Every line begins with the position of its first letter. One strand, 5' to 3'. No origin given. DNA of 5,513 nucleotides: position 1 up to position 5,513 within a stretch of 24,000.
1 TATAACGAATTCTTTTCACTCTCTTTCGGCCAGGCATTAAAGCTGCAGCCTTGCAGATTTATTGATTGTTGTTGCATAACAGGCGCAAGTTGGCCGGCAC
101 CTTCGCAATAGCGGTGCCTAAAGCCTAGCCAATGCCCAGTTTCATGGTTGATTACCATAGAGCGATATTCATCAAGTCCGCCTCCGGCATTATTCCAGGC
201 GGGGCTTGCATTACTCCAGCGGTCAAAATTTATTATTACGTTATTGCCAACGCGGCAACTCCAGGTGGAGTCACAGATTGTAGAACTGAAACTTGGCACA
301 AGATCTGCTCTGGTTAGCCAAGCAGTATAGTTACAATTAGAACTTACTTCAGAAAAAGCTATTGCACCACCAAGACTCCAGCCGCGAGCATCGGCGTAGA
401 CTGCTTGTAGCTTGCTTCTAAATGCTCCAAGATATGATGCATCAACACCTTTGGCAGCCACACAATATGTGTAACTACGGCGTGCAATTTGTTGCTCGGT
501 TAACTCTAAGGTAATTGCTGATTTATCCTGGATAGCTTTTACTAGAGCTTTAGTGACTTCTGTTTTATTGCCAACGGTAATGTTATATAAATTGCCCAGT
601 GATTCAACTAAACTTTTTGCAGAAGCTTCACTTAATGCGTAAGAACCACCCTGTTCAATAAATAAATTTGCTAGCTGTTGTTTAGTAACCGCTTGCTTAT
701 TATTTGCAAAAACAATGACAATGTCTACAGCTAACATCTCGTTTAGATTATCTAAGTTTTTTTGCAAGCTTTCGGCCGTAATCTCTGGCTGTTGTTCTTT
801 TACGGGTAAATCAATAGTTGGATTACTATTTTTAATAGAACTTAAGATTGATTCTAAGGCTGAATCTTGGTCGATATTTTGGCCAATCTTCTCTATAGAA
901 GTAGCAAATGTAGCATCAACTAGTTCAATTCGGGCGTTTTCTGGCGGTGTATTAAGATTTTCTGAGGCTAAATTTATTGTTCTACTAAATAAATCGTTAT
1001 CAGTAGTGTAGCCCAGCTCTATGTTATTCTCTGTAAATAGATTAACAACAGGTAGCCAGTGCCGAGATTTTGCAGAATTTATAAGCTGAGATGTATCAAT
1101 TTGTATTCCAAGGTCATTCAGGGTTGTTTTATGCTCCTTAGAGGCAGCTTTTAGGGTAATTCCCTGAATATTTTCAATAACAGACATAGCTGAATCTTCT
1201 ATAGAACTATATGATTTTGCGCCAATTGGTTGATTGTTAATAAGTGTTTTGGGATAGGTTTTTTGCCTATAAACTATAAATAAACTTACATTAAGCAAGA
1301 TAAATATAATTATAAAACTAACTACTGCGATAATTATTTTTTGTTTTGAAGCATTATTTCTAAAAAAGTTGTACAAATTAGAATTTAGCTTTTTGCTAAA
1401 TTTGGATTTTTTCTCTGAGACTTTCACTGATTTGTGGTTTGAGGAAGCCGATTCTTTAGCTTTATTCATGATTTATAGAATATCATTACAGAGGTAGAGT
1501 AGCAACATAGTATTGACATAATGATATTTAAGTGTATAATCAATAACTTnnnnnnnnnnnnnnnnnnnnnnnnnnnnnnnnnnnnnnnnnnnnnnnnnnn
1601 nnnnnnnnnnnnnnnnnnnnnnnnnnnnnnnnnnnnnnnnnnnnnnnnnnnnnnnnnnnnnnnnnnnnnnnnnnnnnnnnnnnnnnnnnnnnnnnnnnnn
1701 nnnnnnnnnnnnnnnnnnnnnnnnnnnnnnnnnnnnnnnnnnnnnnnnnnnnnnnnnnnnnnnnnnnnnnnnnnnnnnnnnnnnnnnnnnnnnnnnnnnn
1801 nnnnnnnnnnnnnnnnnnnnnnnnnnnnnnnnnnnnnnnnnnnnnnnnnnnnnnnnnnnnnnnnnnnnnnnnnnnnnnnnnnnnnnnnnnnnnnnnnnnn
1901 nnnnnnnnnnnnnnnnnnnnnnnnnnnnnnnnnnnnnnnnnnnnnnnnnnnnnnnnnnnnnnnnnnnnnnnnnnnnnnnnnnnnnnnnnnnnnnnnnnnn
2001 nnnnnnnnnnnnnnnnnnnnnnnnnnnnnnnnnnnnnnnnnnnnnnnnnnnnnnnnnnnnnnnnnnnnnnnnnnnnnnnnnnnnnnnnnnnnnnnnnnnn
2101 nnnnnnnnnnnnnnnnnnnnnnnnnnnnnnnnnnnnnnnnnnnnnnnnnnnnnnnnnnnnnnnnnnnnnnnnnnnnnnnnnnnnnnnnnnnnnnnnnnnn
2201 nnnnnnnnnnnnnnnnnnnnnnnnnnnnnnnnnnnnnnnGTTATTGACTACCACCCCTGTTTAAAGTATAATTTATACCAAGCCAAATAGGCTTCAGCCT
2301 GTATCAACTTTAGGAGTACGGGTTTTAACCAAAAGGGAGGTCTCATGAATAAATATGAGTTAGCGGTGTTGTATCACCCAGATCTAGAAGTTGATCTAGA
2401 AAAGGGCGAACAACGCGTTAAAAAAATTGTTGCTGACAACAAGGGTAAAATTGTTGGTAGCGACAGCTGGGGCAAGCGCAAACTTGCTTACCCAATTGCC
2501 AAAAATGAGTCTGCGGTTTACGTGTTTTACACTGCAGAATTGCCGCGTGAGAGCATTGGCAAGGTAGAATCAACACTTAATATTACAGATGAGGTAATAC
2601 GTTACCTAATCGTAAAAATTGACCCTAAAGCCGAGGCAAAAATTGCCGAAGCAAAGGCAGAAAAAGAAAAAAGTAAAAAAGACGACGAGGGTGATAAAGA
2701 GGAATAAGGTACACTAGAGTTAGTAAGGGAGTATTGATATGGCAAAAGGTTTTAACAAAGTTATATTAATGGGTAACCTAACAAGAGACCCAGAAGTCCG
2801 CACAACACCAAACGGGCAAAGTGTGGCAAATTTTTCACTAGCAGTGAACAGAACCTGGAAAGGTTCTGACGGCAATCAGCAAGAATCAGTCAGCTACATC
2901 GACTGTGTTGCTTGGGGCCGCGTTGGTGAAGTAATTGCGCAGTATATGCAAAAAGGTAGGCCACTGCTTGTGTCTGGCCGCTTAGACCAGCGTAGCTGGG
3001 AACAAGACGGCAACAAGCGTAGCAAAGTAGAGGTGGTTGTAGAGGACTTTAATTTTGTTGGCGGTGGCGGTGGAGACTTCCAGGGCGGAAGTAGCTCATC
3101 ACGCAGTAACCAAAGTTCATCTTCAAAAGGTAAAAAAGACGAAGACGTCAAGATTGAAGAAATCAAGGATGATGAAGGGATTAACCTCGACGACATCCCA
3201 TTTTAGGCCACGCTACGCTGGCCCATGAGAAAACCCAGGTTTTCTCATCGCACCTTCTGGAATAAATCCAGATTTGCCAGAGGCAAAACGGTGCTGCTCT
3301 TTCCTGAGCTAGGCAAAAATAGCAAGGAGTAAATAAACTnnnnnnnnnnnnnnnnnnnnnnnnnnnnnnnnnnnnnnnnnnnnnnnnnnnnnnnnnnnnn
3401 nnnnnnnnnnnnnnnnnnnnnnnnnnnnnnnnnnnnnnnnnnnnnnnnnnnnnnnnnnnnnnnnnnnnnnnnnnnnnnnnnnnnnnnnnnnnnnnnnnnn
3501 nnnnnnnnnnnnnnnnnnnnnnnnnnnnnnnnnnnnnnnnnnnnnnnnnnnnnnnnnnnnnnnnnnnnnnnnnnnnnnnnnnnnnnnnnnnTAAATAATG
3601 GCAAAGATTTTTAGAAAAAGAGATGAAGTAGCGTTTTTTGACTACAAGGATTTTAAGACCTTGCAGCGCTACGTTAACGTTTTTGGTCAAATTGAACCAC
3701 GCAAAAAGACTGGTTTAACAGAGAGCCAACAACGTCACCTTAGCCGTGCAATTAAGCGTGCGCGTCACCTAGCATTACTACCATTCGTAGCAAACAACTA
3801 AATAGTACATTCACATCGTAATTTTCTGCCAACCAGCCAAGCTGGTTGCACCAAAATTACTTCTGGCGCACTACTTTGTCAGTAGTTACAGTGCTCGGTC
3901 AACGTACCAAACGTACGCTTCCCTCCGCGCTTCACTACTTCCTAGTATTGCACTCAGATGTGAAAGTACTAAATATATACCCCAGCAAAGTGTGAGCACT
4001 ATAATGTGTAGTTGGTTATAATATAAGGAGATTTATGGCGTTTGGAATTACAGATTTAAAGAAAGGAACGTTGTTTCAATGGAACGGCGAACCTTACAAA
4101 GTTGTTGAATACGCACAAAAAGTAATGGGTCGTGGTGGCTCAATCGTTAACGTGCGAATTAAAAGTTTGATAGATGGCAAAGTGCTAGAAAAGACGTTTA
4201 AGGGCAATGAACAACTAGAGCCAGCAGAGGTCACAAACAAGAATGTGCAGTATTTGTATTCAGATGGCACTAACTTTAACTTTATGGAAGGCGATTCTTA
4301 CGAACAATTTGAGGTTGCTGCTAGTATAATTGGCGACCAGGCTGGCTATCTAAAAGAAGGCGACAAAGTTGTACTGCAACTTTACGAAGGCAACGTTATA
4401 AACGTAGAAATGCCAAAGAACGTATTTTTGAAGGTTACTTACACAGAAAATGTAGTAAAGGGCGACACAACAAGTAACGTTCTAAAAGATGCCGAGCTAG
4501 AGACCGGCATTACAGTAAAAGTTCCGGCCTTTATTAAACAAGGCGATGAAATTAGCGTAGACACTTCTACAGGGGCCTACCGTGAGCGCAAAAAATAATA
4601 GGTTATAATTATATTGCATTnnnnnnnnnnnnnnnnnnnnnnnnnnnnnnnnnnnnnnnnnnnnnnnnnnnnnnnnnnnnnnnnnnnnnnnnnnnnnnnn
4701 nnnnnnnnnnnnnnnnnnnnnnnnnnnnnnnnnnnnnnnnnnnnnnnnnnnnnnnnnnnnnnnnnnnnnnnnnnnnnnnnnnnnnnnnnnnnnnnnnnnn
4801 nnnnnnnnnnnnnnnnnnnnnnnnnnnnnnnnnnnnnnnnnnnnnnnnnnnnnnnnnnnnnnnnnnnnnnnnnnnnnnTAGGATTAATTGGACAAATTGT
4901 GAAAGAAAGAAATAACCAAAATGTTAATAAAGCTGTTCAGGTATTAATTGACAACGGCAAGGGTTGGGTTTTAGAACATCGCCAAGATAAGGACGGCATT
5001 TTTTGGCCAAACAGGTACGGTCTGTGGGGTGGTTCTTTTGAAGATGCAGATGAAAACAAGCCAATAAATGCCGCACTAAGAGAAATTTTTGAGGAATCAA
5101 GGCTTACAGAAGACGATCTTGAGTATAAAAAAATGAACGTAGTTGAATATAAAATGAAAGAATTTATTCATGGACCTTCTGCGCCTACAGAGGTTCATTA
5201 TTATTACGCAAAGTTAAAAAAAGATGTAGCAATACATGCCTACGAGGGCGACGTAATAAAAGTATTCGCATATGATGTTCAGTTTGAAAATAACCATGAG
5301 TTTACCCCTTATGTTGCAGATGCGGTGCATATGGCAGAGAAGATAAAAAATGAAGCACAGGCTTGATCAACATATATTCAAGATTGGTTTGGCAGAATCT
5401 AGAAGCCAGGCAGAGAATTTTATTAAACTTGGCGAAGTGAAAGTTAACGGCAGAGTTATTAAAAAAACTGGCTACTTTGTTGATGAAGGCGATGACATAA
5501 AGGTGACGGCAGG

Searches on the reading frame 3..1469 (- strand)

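Call 83: search_protein_families(library=pfam, proteins=[window:3-1469:-], max_evalue=0.01)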
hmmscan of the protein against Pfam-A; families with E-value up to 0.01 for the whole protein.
window:3-1469:- (489 aa): 3 families
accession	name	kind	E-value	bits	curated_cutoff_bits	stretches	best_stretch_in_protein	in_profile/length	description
PF11350.14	DUF3152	-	1e-21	78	25.1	1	329-473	26-178/206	Protein of unknown function (DUF3152)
PF12229.13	PG_binding_4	-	2e-07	31.6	22.1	1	116-218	4-115/117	Putative peptidoglycan binding domain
PF02767.21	DNA_pol3_beta_2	-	0.01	16.6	27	0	97-149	7-59/116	DNA polymerase III beta subunit, central domain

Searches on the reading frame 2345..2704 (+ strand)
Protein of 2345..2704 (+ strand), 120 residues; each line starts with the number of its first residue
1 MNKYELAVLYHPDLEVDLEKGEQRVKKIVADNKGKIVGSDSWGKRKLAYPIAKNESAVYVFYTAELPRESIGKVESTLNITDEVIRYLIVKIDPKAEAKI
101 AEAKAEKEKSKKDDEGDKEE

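Call 19: search_protein_families(library=pfam, proteins=[window:2345-2704:+], max_evalue=0.001)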
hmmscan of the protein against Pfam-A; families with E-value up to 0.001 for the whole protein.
window:2345-2704:+ (120 aa): 1 family
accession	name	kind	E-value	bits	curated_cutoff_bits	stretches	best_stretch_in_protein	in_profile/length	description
PF01250.22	Ribosomal_S6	-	9.5e-24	83.8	27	1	3-91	1-90/90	Ribosomal protein S6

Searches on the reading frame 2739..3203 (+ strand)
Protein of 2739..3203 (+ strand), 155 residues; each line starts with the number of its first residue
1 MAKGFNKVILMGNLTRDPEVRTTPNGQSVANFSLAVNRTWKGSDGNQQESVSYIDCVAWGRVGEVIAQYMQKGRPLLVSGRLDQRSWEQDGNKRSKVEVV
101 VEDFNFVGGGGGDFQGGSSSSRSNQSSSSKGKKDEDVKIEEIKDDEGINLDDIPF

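Call 19: search_protein_families(library=pfam, proteins=[window:2739-3203:+], max_evalue=0.001)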
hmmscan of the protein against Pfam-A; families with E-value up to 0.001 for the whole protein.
window:2739-3203:+ (155 aa): 2 families
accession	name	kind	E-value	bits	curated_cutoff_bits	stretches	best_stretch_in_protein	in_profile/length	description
PF00436.31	SSB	-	7.7e-36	122.7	26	1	5-106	1-103/104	Single-strand binding protein family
PF22657.2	SSB_1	-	0.00076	20.1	27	0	6-87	1-80/91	Another single-strand binding protein family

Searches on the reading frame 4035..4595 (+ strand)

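Call 19: search_protein_families(library=pfam, proteins=[window:4035-4595:+], max_evalue=0.001)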
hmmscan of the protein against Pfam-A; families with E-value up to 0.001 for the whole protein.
window:4035-4595:+ (187 aa): 3 families
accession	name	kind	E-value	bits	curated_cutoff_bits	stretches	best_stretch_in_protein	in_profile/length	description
PF09285.17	Elong-fact-P_C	-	1.4e-23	82.8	25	1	131-185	2-56/56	Elongation factor P, C-terminal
PF01132.26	EFP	-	3.2e-20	72.3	27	1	69-122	1-54/54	Elongation factor P (EF-P) OB domain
PF08207.18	EFP_N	-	8.6e-17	61.3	23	1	6-61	3-58/58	Elongation factor P (EF-P) KOW-like domain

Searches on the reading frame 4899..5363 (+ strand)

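Call 19: search_protein_families(library=pfam, proteins=[window:4899-5363:+], max_evalue=0.001)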
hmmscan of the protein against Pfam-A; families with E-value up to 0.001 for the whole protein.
window:4899-5363:+ (155 aa): 1 family
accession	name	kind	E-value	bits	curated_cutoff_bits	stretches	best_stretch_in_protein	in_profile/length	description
PF00293.34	NUDIX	-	8.4e-07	29.5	21.1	1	12-122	5-110/134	NUDIX domain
